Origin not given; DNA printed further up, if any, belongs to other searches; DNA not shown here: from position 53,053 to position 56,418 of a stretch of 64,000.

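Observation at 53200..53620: Aconitase A fused to a histone-H1-like Lys/Ala/Pro-rich C-terminal tail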

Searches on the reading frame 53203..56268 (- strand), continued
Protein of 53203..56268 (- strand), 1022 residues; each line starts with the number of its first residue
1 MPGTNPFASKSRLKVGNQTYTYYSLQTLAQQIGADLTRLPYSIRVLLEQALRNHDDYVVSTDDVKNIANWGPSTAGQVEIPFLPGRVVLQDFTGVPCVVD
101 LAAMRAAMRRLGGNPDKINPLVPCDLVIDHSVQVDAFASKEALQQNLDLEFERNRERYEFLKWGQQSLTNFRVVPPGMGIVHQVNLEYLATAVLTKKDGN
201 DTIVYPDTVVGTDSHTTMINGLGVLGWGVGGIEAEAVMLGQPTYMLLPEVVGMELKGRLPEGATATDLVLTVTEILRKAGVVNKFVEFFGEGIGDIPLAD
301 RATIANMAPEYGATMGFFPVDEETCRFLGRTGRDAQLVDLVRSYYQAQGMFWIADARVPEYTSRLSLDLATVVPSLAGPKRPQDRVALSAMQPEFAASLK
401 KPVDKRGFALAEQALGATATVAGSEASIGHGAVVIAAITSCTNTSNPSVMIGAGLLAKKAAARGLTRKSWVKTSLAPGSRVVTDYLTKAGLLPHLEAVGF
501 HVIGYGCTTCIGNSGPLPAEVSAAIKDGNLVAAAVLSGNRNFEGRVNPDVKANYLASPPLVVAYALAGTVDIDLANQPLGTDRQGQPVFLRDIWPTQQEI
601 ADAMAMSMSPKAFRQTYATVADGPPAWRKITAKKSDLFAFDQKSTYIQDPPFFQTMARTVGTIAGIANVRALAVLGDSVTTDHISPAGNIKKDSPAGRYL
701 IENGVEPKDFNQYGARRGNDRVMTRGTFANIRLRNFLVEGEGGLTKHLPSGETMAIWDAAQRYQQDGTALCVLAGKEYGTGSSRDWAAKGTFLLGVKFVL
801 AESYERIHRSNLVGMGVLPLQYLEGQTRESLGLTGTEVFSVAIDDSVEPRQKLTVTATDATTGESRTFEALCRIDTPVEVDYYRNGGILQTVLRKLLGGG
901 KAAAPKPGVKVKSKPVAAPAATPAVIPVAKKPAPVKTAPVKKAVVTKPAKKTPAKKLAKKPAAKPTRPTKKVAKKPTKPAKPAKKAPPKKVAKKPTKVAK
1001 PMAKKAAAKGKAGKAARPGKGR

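Call 33: search_solved_structures(query=window:53203-56268:-, max_evalue=1e-20, show_alignments=1)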
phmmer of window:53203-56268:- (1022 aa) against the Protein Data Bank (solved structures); distinct sequences matched with E-value up to 1e-20: 10.
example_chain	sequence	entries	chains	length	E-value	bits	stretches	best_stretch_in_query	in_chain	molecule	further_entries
3sn2_A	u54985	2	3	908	0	1087.9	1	36-896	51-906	Cytoplasmic aconitate hydratase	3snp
2b3x_A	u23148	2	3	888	0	1083.8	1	36-896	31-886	Iron-responsive element binding protein 1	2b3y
6vcd_A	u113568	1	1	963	1.9e-277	926.2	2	140-896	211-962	Iron-responsive element binding protein 2, isoform CRA_a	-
1aco_A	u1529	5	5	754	1.6e-43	151.9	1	103-382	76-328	ACONITASE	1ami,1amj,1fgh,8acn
1nis_A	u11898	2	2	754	2.9e-43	151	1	103-382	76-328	ACONITASE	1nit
5acn_A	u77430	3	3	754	9.4e-43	149.4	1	103-344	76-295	ACONITASE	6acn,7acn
1b0j_A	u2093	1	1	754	2.5e-42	148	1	103-344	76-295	ACONITATE HYDRATASE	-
1b0k_A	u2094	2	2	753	2.5e-42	147.9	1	103-344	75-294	PROTEIN (ACONITASE) | MITOCHONDRIAL ACONITASE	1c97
1c96_A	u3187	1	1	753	2.5e-42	147.9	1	103-344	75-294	MITOCHONDRIAL ACONITASE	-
1b0m_A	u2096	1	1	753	3.5e-42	147.5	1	103-344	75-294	PROTEIN (ACONITASE)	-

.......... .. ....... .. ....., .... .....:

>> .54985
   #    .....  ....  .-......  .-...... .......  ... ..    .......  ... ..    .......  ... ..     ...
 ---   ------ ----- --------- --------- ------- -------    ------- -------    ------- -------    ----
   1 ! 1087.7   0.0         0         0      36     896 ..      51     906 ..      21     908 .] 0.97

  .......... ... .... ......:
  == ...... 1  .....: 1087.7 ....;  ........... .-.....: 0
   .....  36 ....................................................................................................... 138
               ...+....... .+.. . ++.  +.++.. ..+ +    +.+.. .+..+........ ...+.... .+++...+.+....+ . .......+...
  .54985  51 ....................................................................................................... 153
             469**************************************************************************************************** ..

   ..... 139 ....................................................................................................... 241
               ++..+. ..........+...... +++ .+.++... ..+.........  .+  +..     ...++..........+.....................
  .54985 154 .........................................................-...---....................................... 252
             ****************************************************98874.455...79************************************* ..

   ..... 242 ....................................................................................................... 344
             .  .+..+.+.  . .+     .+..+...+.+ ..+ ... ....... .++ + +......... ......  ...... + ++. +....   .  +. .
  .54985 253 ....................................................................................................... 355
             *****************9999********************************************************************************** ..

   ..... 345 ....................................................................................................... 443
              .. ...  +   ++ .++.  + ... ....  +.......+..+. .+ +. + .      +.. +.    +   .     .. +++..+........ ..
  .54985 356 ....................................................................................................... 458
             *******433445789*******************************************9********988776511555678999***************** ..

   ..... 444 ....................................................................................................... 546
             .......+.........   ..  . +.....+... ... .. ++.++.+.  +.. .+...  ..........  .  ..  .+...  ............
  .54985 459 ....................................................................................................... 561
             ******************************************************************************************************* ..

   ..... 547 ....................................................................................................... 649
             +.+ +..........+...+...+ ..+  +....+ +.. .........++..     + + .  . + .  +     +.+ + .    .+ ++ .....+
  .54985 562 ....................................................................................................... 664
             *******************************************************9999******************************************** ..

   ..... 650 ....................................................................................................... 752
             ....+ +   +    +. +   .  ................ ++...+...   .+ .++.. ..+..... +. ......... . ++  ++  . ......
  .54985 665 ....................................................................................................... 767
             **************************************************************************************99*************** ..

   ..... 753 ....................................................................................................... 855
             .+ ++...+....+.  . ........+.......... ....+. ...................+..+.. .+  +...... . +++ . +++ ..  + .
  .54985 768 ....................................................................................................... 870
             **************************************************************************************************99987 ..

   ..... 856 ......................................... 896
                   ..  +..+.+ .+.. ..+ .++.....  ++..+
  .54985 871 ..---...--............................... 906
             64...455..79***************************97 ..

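Call 34: list_cluster_members(proteins=[P0001, P0046, P0010, P0028, P0057, P0055, P0056])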
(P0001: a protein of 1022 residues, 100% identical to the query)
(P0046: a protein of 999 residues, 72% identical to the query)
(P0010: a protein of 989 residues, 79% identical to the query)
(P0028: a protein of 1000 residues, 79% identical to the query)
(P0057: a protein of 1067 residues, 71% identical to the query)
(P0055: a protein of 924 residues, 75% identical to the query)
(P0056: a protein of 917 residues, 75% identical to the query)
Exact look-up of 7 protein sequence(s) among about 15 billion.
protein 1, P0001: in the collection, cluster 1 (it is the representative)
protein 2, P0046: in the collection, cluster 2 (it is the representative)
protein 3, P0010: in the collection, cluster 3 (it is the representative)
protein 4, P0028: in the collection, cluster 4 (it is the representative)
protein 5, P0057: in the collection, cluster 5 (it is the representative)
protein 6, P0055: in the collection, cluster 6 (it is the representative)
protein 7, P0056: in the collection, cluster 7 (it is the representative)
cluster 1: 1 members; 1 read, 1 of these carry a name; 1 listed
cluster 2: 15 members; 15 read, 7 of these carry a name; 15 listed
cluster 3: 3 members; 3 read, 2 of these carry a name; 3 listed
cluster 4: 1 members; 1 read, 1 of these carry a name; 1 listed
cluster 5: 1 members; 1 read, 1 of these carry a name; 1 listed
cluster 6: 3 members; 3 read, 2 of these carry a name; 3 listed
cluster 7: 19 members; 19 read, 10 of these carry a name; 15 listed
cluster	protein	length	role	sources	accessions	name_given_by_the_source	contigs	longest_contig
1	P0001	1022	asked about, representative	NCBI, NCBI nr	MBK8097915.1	MAG: aconitate hydratase AcnA [Planctomycetes bacterium] | aconitate hydratase AcnA [Planctomycetota bacterium]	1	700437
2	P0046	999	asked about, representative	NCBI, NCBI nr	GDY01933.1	aconitate hydratase A [Planctomycetota bacterium]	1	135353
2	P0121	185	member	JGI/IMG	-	hypothetical protein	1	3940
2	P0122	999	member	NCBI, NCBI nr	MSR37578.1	MAG: aconitate hydratase AcnA [Planctomycetes bacterium] | aconitate hydratase AcnA [Planctomycetota bacterium]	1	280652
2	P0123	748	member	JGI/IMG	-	aconitate hydratase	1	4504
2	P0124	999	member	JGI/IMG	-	aconitate hydratase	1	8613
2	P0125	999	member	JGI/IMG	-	aconitate hydratase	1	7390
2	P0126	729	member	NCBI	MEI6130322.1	MAG: aconitate hydratase AcnA, partial [Planctomycetota bacterium]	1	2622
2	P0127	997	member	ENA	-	-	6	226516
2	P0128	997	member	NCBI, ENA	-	-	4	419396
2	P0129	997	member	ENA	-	-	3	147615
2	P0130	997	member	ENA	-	-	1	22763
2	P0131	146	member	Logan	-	-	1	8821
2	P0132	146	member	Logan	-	-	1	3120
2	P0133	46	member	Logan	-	-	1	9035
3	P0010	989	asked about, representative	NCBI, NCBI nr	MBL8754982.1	MAG: aconitate hydratase AcnA [Planctomycetes bacterium] | aconitate hydratase AcnA [Planctomycetota bacterium]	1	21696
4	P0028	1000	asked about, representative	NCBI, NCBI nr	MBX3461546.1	MAG: aconitate hydratase AcnA [Planctomycetes bacterium] | aconitate hydratase AcnA [Planctomycetota bacterium]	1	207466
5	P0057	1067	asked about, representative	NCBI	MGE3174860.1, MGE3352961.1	MAG: aconitate hydratase AcnA [Planctomycetota bacterium]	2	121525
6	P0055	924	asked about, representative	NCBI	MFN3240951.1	MAG: aconitate hydratase AcnA [Planctomycetota bacterium]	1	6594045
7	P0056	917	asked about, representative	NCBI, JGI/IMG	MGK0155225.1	MAG: aconitate hydratase [Neolewinella sp.] | aconitate hydratase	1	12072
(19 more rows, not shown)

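Call 48: predict_structure(alignment_id=A1)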
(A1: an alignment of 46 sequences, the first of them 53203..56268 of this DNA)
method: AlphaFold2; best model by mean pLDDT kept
length: 1022 residues; sequences in the alignment: 46
mean_pLDDT: 74.6   pTM: 0.76
mean pLDDT of the five models: 74.6, 72.8, 69.6, 69.1, 64.1
residues with pLDDT >= 90: 238; 70-90: 445; 50-70: 191; < 50: 148
segments of 3 or more residues with pLDDT < 50: 1-3, 308-310, 509-512, 543-545, 679-689, 718-723, 725-727, 780-783, 900-918, 920-922, 924-926, 928-931, 935-938, 942-947, 949-952, 954-960, 962-964, 969-975, 983-985, 989-994, 996-1000, 1002-1017, 1019-1022
pLDDT, mean of each block of 10 residues (from residue 1): 58 92 91 90 92 81 92 84 79 62 82 81 69 70 81 76 80 70 57 87 89 58 74 75 80 91 83 79 79 81 64 69 86 87 95 91 93 77 75 85 63 84 87 84 69 95 94 78 81 93 65 66 86 76 55 83 94 92 94 92 80 68 76 73 61 76 88 72 43 60 65 49 47 73 82 85 90 74 56 84 71 85 90 93 91 95 93 85 85 74 40 41 45 51 44 44 50 45 49 42 39 43 44
secondary structure, 60 per line:
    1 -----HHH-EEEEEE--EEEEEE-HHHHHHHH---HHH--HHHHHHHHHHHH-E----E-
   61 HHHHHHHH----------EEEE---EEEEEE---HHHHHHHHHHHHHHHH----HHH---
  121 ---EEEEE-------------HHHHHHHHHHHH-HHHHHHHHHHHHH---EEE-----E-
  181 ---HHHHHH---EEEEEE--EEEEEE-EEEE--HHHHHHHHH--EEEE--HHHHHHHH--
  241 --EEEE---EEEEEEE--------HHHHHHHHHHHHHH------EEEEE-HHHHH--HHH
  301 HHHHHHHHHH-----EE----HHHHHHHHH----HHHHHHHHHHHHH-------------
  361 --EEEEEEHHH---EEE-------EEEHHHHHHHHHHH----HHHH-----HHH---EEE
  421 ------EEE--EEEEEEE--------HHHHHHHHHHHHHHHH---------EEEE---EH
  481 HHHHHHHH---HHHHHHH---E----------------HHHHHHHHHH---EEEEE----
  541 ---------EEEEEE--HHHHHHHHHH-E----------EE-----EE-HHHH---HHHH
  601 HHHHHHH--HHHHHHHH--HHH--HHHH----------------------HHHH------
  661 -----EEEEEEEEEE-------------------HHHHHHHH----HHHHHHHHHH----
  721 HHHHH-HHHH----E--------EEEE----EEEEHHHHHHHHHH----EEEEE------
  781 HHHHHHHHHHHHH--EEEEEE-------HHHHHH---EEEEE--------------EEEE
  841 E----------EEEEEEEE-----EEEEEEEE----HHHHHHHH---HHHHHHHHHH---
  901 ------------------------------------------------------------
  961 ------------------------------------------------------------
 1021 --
elements in order (helices of 4 or more, strands of 3 or more residues): E10-15 E18-23 H25-32 H41-52 H61-68 E79-82 E86-91 H95-110 E124-128 H142-153 H155-167 E171-173 H184-189 E193-198 E201-206 E208-211 H214-222 E225-228 H231-238 E243-246 E250-256 H265-278 E285-289 H291-295 H298-310 H322-330 H335-347 E363-368 E375-377 E385-387 H388-398 H403-406 E418-420 E427-429 E432-438 H447-462 E472-475 H480-488 H492-498 H519-528 E532-536 E550-555 H558-567 H590-593 H597-607 H610-617 H625-628 H651-654 E666-675 H695-702 H707-716 H721-725 H727-730 E744-747 E752-755 H756-765 E770-774 H781-793 E796-801 H809-814 E818-822 E837-841 E852-859 E865-872 H877-884 H888-897

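Call 60: search_protein_representatives(protein=window:53203-56268:-)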
Query: 1022 residues. Proteins with E-value up to 0.001 (for the whole library): 26408; up to 1e-10: 15711; up to 1e-30: 5235. The best 150 are listed.
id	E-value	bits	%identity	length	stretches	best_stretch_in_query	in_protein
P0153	0.0e+00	1150.0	59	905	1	4-896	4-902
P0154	0.0e+00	1092.9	59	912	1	4-898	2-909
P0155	0.0e+00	1064.3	58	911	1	22-897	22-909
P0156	0.0e+00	1054.3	55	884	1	9-897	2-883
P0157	0.0e+00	1018.1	56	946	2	417-897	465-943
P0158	2.9e-293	991.9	51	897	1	9-896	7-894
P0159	7.3e-293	990.5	53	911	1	19-893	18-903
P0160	1.3e-277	940.0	51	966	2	140-896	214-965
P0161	1.3e-276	936.7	55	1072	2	425-900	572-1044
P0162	3.3e-275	932.1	52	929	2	412-895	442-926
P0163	2.3e-272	922.6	52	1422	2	23-517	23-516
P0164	2.0e-264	896.4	48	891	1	13-896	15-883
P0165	2.4e-263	892.8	49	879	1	9-894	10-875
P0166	6.1e-260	881.5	50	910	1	37-897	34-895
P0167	5.9e-258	875.0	49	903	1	19-896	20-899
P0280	1.8e-149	515.9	66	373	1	607-972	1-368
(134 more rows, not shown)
